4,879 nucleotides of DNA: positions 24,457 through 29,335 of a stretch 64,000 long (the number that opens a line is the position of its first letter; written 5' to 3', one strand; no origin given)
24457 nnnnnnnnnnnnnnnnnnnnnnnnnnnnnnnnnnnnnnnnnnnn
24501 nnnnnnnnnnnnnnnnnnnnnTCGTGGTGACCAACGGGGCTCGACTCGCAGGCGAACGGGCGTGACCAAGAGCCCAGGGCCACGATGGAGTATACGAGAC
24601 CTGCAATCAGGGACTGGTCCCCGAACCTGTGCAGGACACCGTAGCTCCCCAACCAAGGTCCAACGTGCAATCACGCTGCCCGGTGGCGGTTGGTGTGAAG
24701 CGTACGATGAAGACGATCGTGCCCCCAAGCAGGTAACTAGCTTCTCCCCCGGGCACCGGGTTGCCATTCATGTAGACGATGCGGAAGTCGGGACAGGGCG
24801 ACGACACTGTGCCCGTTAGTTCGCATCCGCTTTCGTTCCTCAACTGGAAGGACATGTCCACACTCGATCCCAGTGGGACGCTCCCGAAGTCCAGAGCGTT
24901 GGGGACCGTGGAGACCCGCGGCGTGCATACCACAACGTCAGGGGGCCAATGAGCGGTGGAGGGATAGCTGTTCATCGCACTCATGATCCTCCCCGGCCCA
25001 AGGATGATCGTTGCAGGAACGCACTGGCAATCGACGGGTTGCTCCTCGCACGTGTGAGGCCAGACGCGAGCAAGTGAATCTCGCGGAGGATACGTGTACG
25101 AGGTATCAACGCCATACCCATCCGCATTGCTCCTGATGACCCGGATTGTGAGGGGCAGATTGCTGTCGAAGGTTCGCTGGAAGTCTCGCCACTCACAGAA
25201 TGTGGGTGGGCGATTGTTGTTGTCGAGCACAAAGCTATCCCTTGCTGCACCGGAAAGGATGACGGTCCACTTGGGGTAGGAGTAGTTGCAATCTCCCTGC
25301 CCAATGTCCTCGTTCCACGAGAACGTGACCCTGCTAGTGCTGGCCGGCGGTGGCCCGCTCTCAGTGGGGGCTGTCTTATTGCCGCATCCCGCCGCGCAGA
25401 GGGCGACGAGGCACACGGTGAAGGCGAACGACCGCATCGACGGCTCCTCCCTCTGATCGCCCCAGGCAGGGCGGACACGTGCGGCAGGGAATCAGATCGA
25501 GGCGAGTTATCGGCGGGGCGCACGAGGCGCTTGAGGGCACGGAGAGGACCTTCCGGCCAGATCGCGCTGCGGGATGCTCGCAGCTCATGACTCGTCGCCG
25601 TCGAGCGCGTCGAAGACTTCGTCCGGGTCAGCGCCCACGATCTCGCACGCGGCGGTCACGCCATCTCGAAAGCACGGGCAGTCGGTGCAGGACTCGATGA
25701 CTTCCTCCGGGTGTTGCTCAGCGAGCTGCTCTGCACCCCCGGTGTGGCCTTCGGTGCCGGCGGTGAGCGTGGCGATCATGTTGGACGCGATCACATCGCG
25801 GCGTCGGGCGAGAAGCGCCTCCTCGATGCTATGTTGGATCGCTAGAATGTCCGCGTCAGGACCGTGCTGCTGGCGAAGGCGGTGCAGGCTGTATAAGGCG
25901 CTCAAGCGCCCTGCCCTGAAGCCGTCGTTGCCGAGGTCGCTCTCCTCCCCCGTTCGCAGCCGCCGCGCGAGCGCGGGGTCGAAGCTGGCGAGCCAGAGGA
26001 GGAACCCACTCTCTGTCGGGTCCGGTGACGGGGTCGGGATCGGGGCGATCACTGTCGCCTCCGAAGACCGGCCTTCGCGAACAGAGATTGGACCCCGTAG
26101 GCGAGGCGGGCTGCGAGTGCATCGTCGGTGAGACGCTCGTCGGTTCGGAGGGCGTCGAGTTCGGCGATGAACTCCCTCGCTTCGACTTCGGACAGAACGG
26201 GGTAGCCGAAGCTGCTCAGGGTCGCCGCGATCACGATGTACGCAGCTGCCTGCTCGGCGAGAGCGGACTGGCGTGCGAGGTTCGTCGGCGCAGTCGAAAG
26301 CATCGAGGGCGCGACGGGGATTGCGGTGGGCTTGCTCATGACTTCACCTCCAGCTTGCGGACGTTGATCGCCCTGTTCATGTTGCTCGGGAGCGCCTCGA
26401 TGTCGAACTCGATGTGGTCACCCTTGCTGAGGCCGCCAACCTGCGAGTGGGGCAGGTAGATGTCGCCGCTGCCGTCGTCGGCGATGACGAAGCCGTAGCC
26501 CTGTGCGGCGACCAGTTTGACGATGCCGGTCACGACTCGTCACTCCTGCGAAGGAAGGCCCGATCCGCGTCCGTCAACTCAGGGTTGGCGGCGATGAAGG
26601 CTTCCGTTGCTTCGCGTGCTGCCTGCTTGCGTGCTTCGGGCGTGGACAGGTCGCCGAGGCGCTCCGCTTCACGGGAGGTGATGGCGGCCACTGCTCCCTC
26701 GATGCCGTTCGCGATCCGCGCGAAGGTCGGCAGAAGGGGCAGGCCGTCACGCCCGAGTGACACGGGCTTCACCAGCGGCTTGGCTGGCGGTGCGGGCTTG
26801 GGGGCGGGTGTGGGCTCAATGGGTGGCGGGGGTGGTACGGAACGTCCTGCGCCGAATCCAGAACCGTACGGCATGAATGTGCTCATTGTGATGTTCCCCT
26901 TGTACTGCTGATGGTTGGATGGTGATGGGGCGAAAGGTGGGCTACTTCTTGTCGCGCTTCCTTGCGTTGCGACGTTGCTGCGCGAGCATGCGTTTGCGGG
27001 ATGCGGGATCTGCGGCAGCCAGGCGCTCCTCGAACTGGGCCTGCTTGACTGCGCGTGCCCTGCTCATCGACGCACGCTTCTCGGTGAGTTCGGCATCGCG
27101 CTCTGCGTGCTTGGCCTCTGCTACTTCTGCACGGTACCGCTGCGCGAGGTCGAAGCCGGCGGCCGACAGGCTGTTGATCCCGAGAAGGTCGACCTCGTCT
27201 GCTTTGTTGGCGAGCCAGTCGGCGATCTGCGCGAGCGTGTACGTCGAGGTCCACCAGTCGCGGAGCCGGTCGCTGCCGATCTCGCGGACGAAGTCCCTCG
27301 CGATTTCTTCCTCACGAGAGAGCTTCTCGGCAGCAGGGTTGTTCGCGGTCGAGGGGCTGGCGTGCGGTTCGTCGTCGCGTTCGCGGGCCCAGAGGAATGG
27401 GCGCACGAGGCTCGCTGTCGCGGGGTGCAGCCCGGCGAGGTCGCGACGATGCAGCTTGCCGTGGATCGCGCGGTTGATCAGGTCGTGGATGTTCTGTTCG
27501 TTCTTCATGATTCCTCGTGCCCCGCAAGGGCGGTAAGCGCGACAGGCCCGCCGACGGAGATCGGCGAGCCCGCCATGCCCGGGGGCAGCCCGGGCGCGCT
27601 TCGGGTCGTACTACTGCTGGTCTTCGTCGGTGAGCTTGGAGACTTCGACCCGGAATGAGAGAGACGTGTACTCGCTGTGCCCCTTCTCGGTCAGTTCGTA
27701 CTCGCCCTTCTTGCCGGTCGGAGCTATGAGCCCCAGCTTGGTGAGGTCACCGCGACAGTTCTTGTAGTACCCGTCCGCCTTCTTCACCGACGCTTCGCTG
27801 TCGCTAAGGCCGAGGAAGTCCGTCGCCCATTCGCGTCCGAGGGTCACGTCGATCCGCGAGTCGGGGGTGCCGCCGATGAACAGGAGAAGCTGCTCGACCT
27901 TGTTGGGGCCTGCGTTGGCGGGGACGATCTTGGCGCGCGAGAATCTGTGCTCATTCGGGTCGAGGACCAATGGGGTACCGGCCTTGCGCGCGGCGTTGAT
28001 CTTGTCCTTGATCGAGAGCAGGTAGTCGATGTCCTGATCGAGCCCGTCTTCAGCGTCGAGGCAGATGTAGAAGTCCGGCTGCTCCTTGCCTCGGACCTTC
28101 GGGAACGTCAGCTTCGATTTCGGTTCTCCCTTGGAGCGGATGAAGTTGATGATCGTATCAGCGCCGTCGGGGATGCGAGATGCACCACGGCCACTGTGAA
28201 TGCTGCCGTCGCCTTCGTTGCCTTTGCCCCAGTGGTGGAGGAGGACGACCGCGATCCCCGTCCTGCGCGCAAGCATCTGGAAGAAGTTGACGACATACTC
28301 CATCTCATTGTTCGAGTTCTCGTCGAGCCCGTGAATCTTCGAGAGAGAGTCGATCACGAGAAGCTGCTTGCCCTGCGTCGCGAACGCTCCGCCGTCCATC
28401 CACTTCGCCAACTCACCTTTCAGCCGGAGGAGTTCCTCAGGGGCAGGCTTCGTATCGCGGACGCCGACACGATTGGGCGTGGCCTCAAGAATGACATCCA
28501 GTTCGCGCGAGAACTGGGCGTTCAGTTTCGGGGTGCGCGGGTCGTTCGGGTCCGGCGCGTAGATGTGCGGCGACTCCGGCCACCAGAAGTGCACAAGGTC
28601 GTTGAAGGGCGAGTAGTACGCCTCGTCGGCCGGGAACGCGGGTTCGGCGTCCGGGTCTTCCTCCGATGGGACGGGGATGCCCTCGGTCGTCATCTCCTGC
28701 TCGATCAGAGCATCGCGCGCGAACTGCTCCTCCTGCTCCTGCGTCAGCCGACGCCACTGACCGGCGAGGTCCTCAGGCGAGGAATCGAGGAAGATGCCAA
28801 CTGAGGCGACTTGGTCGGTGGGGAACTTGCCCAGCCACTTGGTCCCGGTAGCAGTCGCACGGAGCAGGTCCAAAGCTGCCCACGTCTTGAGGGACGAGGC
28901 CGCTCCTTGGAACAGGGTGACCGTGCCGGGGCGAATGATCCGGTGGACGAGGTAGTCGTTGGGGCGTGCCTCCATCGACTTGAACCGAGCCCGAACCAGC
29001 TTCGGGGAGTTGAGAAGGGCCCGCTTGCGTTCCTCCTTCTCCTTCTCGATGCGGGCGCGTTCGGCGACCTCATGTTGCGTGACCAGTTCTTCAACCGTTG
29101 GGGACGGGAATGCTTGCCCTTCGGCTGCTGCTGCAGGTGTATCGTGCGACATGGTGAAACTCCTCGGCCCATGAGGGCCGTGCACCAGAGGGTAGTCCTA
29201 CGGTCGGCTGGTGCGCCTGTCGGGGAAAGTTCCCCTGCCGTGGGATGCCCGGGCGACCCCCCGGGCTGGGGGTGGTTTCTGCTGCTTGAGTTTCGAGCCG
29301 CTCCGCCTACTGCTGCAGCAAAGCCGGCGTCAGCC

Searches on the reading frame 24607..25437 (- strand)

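Call 11: search_protein_families(library=pfam, proteins=[window:24607-25437:-], max_evalue=0.01)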
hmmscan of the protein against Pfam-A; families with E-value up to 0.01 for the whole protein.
window:24607-25437:- (276 aa): 2 families
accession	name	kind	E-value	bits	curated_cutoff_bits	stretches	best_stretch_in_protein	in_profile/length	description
PF22073.2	Cep192_D4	-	0.00013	22.6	35.5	1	175-259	4-90/112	Cep192 domain 4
PF22544.2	HYDIN_VesB_CFA65-like_Ig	-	0.004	17.8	25.5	0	175-224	3-55/100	HYDIN/CFA65/VesB-like, Ig-like domain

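Call 12: search_protein_families(library=ncbifam, proteins=[window:24607-25437:-], max_evalue=0.01)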
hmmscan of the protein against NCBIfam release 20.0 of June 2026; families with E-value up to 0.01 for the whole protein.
window:24607-25437:- (276 aa): 1 family
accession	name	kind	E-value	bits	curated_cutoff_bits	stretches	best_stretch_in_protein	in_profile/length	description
NF012200.0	choice_anch_D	domain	0.00013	22.5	45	1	172-260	14-100/108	choice-of-anchor D domain-containing protein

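Call 14: search_protein_families(library=padloc, proteins=[window:24607-25437:-], max_evalue=0.01)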
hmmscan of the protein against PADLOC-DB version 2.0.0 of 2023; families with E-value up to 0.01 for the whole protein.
window:24607-25437:- (276 aa): 0 families

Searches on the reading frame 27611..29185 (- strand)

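Call 14: search_protein_families(library=padloc, proteins=[window:27611-29185:-], max_evalue=0.01)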
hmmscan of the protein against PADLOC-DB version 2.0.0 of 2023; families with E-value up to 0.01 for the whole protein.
window:27611-29185:- (524 aa): 0 families

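Call 59: search_protein_families(library=pfam, proteins=[window:27611-29185:-], max_evalue=0.01)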
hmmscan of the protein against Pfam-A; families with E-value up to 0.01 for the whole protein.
window:27611-29185:- (524 aa): 1 family
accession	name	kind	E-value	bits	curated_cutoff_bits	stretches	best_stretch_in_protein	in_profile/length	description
PF13481.12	AAA_25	-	2.2e-21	76.8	27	2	270-323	141-194/195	AAA domain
